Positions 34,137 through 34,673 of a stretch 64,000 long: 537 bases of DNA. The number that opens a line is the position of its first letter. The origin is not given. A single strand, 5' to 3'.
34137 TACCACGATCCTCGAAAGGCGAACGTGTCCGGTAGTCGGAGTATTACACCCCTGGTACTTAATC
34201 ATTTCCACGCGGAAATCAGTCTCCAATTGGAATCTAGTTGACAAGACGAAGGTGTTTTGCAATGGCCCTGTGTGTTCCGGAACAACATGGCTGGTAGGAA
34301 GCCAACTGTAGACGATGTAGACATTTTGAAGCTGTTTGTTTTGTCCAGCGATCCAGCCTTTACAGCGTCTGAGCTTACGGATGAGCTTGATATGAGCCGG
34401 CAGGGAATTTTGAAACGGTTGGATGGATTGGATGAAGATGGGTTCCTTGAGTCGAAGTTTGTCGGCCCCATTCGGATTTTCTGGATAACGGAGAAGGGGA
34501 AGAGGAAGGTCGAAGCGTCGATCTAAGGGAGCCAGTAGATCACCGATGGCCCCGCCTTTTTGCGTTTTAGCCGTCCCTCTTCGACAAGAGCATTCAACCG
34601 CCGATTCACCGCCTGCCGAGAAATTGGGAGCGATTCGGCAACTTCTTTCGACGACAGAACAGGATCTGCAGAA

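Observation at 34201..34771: Convergent paralogous wHTH genes, each preceded by the same palindromic site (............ core)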

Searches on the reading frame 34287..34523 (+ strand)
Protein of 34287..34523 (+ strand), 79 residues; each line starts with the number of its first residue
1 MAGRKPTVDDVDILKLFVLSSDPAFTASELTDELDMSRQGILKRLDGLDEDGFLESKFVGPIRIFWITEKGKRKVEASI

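Call 6: search_protein_families(library=pfam, proteins=[window:34287-34523:+], max_evalue=0.01)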
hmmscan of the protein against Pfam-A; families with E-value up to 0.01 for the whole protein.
window:34287-34523:+ (79 aa): 4 families
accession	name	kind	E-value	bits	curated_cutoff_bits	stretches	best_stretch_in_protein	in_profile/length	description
PF08279.18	HTH_11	-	5.2e-06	26.7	25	1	12-53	4-44/55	HTH domain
PF12840.13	HTH_20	-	8e-06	26.2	27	1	12-56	8-50/51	Helix-turn-helix domain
PF12802.13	MarR_2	-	0.00059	20.4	27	1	16-56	11-52/61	MarR family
PF25213.1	HVO_A0261_N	-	0.0042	17.4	35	1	20-57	21-57/86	HVO_A0261 N-terminal domain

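Call 8: find_homologous_proteins(query=window:34287-34523:+)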
Query window:34287-34523:+ (79 aa): 2 proteins with E <= 0.001 among 3 candidates.
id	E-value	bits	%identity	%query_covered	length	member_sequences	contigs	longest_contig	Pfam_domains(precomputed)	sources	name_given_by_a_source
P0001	1.9e-43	163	100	100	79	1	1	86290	PF12840.14,PF08279.19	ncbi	-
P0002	3.5e-17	80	56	92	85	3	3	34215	-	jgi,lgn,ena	-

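Call 10: find_encoding_contigs(protein=P0001, flank=10000)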
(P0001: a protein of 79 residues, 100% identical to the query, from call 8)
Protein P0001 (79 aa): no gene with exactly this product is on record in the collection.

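Call 11: find_encoding_contigs(protein=P0002, flank=10000)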
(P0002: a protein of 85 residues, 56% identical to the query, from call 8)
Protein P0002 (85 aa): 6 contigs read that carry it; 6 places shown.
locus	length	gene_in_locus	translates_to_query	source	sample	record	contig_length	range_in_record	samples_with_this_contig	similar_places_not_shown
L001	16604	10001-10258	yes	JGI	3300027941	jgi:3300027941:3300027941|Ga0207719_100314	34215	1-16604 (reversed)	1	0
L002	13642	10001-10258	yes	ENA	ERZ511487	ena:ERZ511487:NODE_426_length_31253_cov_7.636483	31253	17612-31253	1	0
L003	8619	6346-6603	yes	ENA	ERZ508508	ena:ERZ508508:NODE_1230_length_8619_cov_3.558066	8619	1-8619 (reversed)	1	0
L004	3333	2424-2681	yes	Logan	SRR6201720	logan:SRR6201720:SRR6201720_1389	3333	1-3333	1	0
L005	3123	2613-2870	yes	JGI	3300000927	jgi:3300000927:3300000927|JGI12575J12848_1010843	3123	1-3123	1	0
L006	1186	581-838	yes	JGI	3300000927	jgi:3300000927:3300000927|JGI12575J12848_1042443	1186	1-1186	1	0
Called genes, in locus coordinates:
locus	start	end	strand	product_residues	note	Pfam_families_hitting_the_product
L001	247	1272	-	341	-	PF02517:Rce1-like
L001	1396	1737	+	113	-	PF25213:HVO_A0261_N (weak), PF12840:HTH_20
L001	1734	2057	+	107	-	PF24365:DUF7521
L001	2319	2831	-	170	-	PF13527:Acetyltransf_9, PF00583:Acetyltransf_1, PF13673:Acetyltransf_10 (faint), PF13508:Acetyltransf_7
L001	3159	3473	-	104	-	-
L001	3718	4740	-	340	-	-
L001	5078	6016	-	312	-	-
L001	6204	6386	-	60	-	-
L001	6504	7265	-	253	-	PF13489:Methyltransf_23, PF13649:Methyltransf_25, PF13847:Methyltransf_31, PF08241:Methyltransf_11, PF08242:Methyltransf_12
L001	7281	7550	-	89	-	-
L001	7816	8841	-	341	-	PF25014:NET2A (weak)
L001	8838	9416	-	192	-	-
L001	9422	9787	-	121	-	-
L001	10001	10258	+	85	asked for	-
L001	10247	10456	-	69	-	-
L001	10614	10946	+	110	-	-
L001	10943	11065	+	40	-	-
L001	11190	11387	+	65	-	-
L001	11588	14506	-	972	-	PF00176:SNF2-rel_dom, PF00270:DEAD, PF04851:ResIII, PF00271:Helicase_C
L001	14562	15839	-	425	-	-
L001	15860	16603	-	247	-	?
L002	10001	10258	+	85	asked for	-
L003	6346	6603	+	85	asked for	-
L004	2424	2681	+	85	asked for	-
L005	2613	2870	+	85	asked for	-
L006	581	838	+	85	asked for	-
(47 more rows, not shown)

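Call 23: find_homologous_proteins(query=A1, max_evalue=0.01)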
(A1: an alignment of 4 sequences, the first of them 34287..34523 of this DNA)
Query A1 (4 sequences) (79 aa, profile of the alignment): 23 proteins with E <= 0.01 among 85 candidates.
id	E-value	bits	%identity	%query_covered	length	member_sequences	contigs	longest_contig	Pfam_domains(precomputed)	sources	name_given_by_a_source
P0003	2.1e-31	125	33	85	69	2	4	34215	-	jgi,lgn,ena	-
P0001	2.5e-30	122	100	100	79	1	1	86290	PF12840.14,PF08279.19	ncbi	-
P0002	2.6e-30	122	56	92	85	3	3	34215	-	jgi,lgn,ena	-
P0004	6.0e-24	102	49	91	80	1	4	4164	PF12802.14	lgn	-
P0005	2.5e-23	100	37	76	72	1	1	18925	PF08279.19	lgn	-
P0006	1.3e-22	97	52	95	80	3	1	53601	PF13412.13,PF12802.14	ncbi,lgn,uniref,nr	ncbi:winged helix-turn-helix domain-containing protein [Halobaculum gomorrense]|uniref:Winged helix-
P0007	9.1e-22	95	62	96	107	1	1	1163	PF12840.14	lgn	-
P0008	1.6e-21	94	54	91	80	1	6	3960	-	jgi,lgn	jgi:repressor of nif and glnA expression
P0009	2.2e-21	93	49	91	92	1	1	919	PF13412.13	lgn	-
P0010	1.7e-20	91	63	89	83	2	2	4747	PF08279.19,PF12802.14,PF25213.2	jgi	jgi:DNA-binding MarR family transcriptional regulator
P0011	7.1e-20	89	48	95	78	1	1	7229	PF13412.13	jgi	jgi:predicted transcriptional regulator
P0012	9.1e-19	85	55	81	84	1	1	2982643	PF13412.13,PF08279.19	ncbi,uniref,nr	ncbi:HTH domain-containing protein [Haloferax sp. MBLA0076]|uniref:HTH domain-containing protein n=1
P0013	1.2e-18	85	47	91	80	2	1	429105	PF12802.14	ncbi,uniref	ncbi:MarR family transcriptional regulator [Halobaculum limi]|uniref:MarR family transcriptional reg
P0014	2.6e-18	84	41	81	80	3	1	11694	-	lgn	-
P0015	5.8e-17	79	45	92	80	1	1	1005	-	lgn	-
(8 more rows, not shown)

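Call 29: find_related_loci(query=A4, collection=genome_contigs, flank=4000)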
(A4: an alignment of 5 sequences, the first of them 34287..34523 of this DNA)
Query A4 (79 aa) in genome_contigs; peptide patterns used: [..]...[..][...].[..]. (x = any residue, [..] = any of these).
38 stretches matched a pattern; 1 encode a relative of the query (tblastn E <= 1e-3); 1 distinct loci.
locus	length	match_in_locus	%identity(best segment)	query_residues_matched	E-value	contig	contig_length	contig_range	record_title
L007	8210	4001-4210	63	3-72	2e-28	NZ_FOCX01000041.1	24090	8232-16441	Halorientalis persicus strain IBRC-M 10043, whole genome shotgun sequence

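Call 32: find_related_loci(query=A4, collection=metagenome_contigs, flank=3000)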
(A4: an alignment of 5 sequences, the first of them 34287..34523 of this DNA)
Query A4 (79 aa) in metagenome_contigs; peptide patterns used: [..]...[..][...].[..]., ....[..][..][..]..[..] (x = any residue, [..] = any of these).
177 stretches matched a pattern; 59 encode a relative of the query (tblastn E <= 1e-3); 59 distinct loci.
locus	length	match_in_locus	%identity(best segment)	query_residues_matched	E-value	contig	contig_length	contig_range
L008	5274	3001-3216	57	1-72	4e-24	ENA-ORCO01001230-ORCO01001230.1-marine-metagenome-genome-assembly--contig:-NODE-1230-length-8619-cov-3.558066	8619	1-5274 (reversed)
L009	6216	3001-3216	57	1-72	4e-24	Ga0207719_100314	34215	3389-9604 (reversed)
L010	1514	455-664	54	3-72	2e-23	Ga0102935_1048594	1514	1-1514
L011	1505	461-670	54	3-72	7e-23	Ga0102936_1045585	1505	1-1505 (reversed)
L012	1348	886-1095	54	3-72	6e-23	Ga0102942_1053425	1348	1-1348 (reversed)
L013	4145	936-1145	53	3-72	7e-22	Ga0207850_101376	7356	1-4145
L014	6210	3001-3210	53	3-72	7e-22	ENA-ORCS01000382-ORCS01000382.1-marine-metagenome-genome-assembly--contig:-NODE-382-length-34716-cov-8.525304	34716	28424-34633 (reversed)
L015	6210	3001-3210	53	3-72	7e-22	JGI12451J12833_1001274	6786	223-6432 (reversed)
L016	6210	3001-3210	53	3-72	7e-22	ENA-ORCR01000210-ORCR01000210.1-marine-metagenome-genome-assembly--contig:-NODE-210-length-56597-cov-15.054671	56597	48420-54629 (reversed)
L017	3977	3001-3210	53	3-72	7e-22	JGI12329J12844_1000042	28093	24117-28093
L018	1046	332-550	51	3-75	8e-22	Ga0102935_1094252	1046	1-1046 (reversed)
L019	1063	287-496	51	3-72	4e-21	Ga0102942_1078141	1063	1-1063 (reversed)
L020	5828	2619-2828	53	3-72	1e-20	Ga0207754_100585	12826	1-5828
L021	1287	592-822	44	3-78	5e-20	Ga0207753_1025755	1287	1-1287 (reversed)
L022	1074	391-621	48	1-77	1e-19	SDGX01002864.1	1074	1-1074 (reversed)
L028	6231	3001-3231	45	1-76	8e-16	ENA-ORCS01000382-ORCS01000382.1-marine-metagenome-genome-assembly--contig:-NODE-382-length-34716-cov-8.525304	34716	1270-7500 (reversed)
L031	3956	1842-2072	44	1-76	1e-15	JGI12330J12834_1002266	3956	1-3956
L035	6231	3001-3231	44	1-76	2e-15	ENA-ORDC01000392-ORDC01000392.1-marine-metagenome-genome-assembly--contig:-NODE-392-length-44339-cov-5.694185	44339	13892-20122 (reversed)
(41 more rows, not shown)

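Call 33: find_related_loci(query=A4, collection=viral_contigs, flank=5000)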
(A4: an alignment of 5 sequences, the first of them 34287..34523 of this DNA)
Query A4 (79 aa) in viral_contigs; peptide patterns used: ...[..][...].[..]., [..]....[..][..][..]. (x = any residue, [..] = any of these).
42 stretches matched a pattern, but none encodes a relative of the query by tblastn (E <= 1e-3).

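Call 48: search_protein_families(library=phrogs, proteins=[window:34287-34523:+], max_evalue=0.001)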
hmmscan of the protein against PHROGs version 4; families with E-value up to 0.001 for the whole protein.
window:34287-34523:+ (79 aa): 0 families

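Call 49: search_protein_families(library=ncbifam, proteins=[window:34287-34523:+], max_evalue=0.001)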
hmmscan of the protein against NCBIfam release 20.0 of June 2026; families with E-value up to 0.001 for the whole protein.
window:34287-34523:+ (79 aa): 0 families

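Call 57: search_dna_similar(query=window:34287-34523:+, collection=phages, mode=protein, max_evalue=0.01)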
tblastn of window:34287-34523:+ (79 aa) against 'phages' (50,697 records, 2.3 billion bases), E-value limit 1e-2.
No match.

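Call 59: search_dna_similar(query=window:34287-34523:+, collection=plasmids, mode=protein, max_evalue=0.001, max_rows=30)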
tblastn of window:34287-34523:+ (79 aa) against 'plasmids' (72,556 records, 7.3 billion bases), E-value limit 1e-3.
Records with a match: 39; places in all: 43; records where one place covers at least 80% of the query: 35.
Best place of each record, by identity: <60% 39.
By first word of the organism name: Haloarcula 17; Halobaculum 5; Haladaptatus 4; Halorientalis 2; Natrinema 2; Salinigranum 1; halophilic 1; Haloquadratum 1; Haloterrigena 1; Halococcus 1; and 4 more.
By predicted mobility (MOB-suite, as given by PLSDB): non-mobilizable 39.
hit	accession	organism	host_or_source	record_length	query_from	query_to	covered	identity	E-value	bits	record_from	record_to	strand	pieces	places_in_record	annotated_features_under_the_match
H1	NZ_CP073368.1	Haloarcula sinaiiensis ATCC 33800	cell culture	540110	1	76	96%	46.8%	2e-12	67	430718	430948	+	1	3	none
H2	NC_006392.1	Haloarcula marismortui ATCC 43049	-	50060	1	75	95%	46.1%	3e-10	61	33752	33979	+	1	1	none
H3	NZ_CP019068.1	Halorientalis sp. IM1011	cell culture,saltern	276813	3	73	90%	48.6%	9e-12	65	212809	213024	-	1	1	none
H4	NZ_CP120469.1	Halobaculum limi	cell culture,sediment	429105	1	72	91%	47.2%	2e-13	70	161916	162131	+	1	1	none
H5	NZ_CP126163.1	Haloarcula pelagica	cell culture,sediment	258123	3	72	89%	48.6%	7e-16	77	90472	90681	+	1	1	winged helix-turn-helix transcriptional regulator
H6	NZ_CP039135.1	Haloarcula marismortui ATCC 43049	Cell culture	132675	1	76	96%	44.2%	2e-11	64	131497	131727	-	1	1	none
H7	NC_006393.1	Haloarcula marismortui ATCC 43049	-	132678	1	76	96%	44.2%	2e-11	64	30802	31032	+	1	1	none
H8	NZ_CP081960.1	Halobaculum magnesiiphilum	cell culture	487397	1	75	95%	43.4%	3e-14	72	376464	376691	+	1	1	none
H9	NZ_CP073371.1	Haloarcula sinaiiensis ATCC 33800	cell culture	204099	1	76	96%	41.6%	4e-10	61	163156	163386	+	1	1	none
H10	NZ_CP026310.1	Salinigranum rubrum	cell culture,marine solar saltern brine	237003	2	78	97%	40.3%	4e-11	64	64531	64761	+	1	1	none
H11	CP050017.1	Haloarcula sp. JP-L23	-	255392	1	78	99%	39.5%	7e-8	54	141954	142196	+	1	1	winged helix-turn-helix transcriptional regulator (x2)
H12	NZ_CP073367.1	Haloarcula sinaiiensis ATCC 33800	cell culture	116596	1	75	95%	39.5%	5e-11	63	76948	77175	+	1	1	none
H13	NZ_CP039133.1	Haloarcula marismortui ATCC 43049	Cell culture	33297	1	78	99%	37.8%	2e-9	59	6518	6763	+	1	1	winged helix-turn-helix domain-containing protein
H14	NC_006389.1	Haloarcula marismortui ATCC 43049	-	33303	1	78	99%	37.8%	2e-9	59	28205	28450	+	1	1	winged helix-turn-helix domain-containing protein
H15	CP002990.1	halophilic archaeon DL31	-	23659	2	73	91%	40.3%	1e-9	59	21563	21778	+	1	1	hypothetical protein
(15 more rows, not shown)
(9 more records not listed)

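Call 60: get_annotated_region(hit=H11, flank=5000)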
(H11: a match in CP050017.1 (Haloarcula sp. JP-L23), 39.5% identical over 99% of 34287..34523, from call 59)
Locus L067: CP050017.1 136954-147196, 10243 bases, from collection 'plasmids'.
description: Haloarcula sp. JP-L23 plasmid unnamed3, complete sequence
organism: Haloarcula sp. JP-L23 (NCBI taxid 2716717)
taxonomy: Archaea; Euryarchaeota; Halobacteria; Halobacteriales; Haloarculaceae; Haloarcula; Haloarcula sp. JP-L23
host: -; source: -; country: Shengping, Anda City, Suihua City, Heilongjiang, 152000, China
typing (MOB-suite, as given by PLSDB): non-mobilizable
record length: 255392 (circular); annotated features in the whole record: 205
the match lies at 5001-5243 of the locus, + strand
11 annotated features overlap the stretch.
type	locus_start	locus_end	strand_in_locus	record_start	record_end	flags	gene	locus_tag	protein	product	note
CDS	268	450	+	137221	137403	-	-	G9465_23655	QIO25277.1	hypothetical protein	-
CDS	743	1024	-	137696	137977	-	-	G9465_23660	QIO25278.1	hypothetical protein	-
CDS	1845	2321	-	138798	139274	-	-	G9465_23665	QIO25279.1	YbaK/EbsC family protein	-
CDS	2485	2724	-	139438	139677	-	-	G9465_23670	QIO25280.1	hypothetical protein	-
CDS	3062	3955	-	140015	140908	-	-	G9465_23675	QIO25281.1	hypothetical protein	-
CDS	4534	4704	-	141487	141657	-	-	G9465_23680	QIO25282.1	hypothetical protein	-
CDS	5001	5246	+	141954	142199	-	-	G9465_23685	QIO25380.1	winged helix-turn-helix transcriptional regulator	-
CDS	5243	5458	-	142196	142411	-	-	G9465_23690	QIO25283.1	winged helix-turn-helix transcriptional regulator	-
CDS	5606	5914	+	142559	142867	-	-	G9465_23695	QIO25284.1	hypothetical protein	-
CDS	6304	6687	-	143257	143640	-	-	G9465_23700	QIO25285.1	hypothetical protein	-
CDS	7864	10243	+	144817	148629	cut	-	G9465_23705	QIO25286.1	DEAD/DEAH box helicase family protein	-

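Call 61: get_annotated_region(hit=H5, flank=5000)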
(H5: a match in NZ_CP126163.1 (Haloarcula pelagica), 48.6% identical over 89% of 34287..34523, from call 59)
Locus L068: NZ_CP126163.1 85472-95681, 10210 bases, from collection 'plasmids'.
description: Haloarcula pelagica strain YJ-61-S plasmid unnamed2, complete sequence
organism: Haloarcula pelagica (NCBI taxid 3033389)
taxonomy: Archaea; Euryarchaeota; Halobacteria; Halobacteriales; Haloarculaceae; Haloarcula; Haloarcula pelagica
host: -; source: cell culture,sediment; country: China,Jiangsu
typing (MOB-suite, as given by PLSDB): non-mobilizable
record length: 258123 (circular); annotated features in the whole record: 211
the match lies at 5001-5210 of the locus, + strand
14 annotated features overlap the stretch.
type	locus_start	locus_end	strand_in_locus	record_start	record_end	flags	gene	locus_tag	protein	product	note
CDS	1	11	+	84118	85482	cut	-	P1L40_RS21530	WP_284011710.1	restriction endonuclease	GO:0009307 - DNA restriction-modification system [Evidence IEA]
CDS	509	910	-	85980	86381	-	-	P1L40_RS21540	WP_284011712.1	hypothetical protein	-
CDS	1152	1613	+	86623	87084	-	-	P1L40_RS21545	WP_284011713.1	DUF6141 family protein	-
CDS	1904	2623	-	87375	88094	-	-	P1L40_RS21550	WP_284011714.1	hypothetical protein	-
CDS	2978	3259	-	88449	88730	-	-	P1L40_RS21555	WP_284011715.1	hypothetical protein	-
CDS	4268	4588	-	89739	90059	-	-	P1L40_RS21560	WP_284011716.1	helix-turn-helix transcriptional regulator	-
CDS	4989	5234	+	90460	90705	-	-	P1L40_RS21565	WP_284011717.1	winged helix-turn-helix transcriptional regulator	-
CDS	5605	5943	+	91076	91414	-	-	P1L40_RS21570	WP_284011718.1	hypothetical protein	-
CDS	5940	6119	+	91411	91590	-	-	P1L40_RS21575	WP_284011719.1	hypothetical protein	-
CDS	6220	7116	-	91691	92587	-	-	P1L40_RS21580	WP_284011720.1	hypothetical protein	-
CDS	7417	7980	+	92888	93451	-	-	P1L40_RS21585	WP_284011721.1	hypothetical protein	-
CDS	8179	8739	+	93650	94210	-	-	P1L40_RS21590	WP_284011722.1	hypothetical protein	-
CDS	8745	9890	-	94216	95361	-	-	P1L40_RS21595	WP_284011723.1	DUF4238 domain-containing protein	-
CDS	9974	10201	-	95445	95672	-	-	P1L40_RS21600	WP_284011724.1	hypothetical protein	-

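Call 62: get_annotated_region(hit=H1, flank=1500)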
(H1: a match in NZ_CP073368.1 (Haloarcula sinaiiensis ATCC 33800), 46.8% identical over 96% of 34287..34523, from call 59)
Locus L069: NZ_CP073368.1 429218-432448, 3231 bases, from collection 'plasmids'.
description: Haloarcula sinaiiensis ATCC 33800 plasmid pHsi540, complete sequence
organism: Haloarcula sinaiiensis ATCC 33800 (NCBI taxid 662476)
taxonomy: Archaea; Euryarchaeota; Halobacteria; Halobacteriales; Haloarculaceae; Haloarcula; Haloarcula sinaiiensis; Haloarcula sinaiiensis ATCC 33800
host: -; source: cell culture; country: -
typing (MOB-suite, as given by PLSDB): non-mobilizable
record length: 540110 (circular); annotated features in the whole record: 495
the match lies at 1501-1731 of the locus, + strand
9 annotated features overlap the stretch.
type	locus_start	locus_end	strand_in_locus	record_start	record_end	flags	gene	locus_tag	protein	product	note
CDS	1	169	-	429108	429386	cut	-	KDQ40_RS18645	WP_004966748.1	hypothetical protein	-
CDS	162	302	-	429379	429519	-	-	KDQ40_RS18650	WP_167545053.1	hypothetical protein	-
CDS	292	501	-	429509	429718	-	-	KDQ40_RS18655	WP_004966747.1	hypothetical protein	-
CDS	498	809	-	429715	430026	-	-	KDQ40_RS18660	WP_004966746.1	hypothetical protein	-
CDS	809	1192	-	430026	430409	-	-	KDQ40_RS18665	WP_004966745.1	hypothetical protein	-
CDS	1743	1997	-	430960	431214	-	-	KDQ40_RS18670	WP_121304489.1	type II toxin-antitoxin system RelE/ParE family toxin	-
CDS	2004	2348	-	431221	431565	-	-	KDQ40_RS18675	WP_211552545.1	helix-turn-helix domain-containing protein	-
CDS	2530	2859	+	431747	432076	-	-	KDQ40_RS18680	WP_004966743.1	hypothetical protein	-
CDS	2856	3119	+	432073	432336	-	-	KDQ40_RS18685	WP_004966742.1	hypothetical protein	-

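Call 63: get_annotated_region(hit=H2, flank=1500)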
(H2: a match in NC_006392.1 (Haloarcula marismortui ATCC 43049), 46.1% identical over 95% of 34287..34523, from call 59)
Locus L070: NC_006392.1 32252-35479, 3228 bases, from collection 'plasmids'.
description: Haloarcula marismortui ATCC 43049 plasmid pNG400, complete sequence
organism: Haloarcula marismortui ATCC 43049 (NCBI taxid 272569)
taxonomy: Archaea; Euryarchaeota; Halobacteria; Halobacteriales; Haloarculaceae; Haloarcula; Haloarcula marismortui; Haloarcula marismortui ATCC 43049
host: -; source: -; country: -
typing (MOB-suite, as given by PLSDB): non-mobilizable
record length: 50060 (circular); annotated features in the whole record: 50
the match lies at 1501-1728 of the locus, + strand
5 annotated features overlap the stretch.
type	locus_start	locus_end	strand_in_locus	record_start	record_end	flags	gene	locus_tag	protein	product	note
CDS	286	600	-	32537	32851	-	-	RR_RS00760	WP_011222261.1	helix-turn-helix transcriptional regulator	-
CDS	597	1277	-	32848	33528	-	-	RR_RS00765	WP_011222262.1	hypothetical protein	-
CDS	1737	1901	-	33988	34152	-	-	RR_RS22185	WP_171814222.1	hypothetical protein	-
CDS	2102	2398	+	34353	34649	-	-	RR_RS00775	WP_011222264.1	hypothetical protein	-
CDS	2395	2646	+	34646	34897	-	-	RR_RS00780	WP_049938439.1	hypothetical protein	-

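Call 64: get_annotated_region(hit=H3, flank=1500)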
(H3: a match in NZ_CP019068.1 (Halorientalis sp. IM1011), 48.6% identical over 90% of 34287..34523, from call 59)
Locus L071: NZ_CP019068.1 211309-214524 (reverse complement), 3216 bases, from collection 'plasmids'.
description: Halorientalis sp. IM1011 plasmid pHOS300, complete sequence
organism: Halorientalis sp. IM1011 (NCBI taxid 1932360)
taxonomy: Archaea; Euryarchaeota; Halobacteria; Halobacteriales; Haloarculaceae; Halorientalis; Halorientalis sp. IM1011
host: -; source: cell culture,saltern; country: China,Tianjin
typing (MOB-suite, as given by PLSDB): non-mobilizable; mating-pair formation MPF_T
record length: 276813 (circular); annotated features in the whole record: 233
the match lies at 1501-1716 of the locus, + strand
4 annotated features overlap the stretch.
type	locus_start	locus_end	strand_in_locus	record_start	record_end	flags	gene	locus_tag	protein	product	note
CDS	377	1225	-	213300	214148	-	-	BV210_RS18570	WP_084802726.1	hypothetical protein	-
CDS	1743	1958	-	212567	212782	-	-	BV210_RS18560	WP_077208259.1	hypothetical protein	-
CDS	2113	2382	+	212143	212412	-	-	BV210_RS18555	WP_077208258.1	hypothetical protein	-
CDS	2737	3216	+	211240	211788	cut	-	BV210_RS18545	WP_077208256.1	transcription factor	-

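Call 65: get_annotated_region(hit=H4, flank=1500)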
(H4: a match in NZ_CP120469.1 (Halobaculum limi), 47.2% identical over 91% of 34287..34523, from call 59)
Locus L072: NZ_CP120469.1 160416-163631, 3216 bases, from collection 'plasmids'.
description: Halobaculum sp. YSMS11 plasmid unnamed, complete sequence
organism: Halobaculum limi (NCBI taxid 3031916)
taxonomy: Archaea; Euryarchaeota; Halobacteria; Halobacteriales; Haloferacaceae; Halobaculum; Halobaculum limi
host: -; source: cell culture,sediment; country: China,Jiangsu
typing (MOB-suite, as given by PLSDB): non-mobilizable
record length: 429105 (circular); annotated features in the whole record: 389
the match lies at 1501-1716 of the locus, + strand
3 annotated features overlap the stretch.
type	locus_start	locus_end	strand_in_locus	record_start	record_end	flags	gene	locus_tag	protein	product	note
CDS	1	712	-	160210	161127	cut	-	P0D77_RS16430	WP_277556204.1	hypothetical protein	-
CDS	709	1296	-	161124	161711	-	-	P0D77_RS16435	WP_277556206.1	helix-turn-helix transcriptional regulator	-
CDS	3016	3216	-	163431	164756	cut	-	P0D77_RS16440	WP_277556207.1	hypothetical protein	-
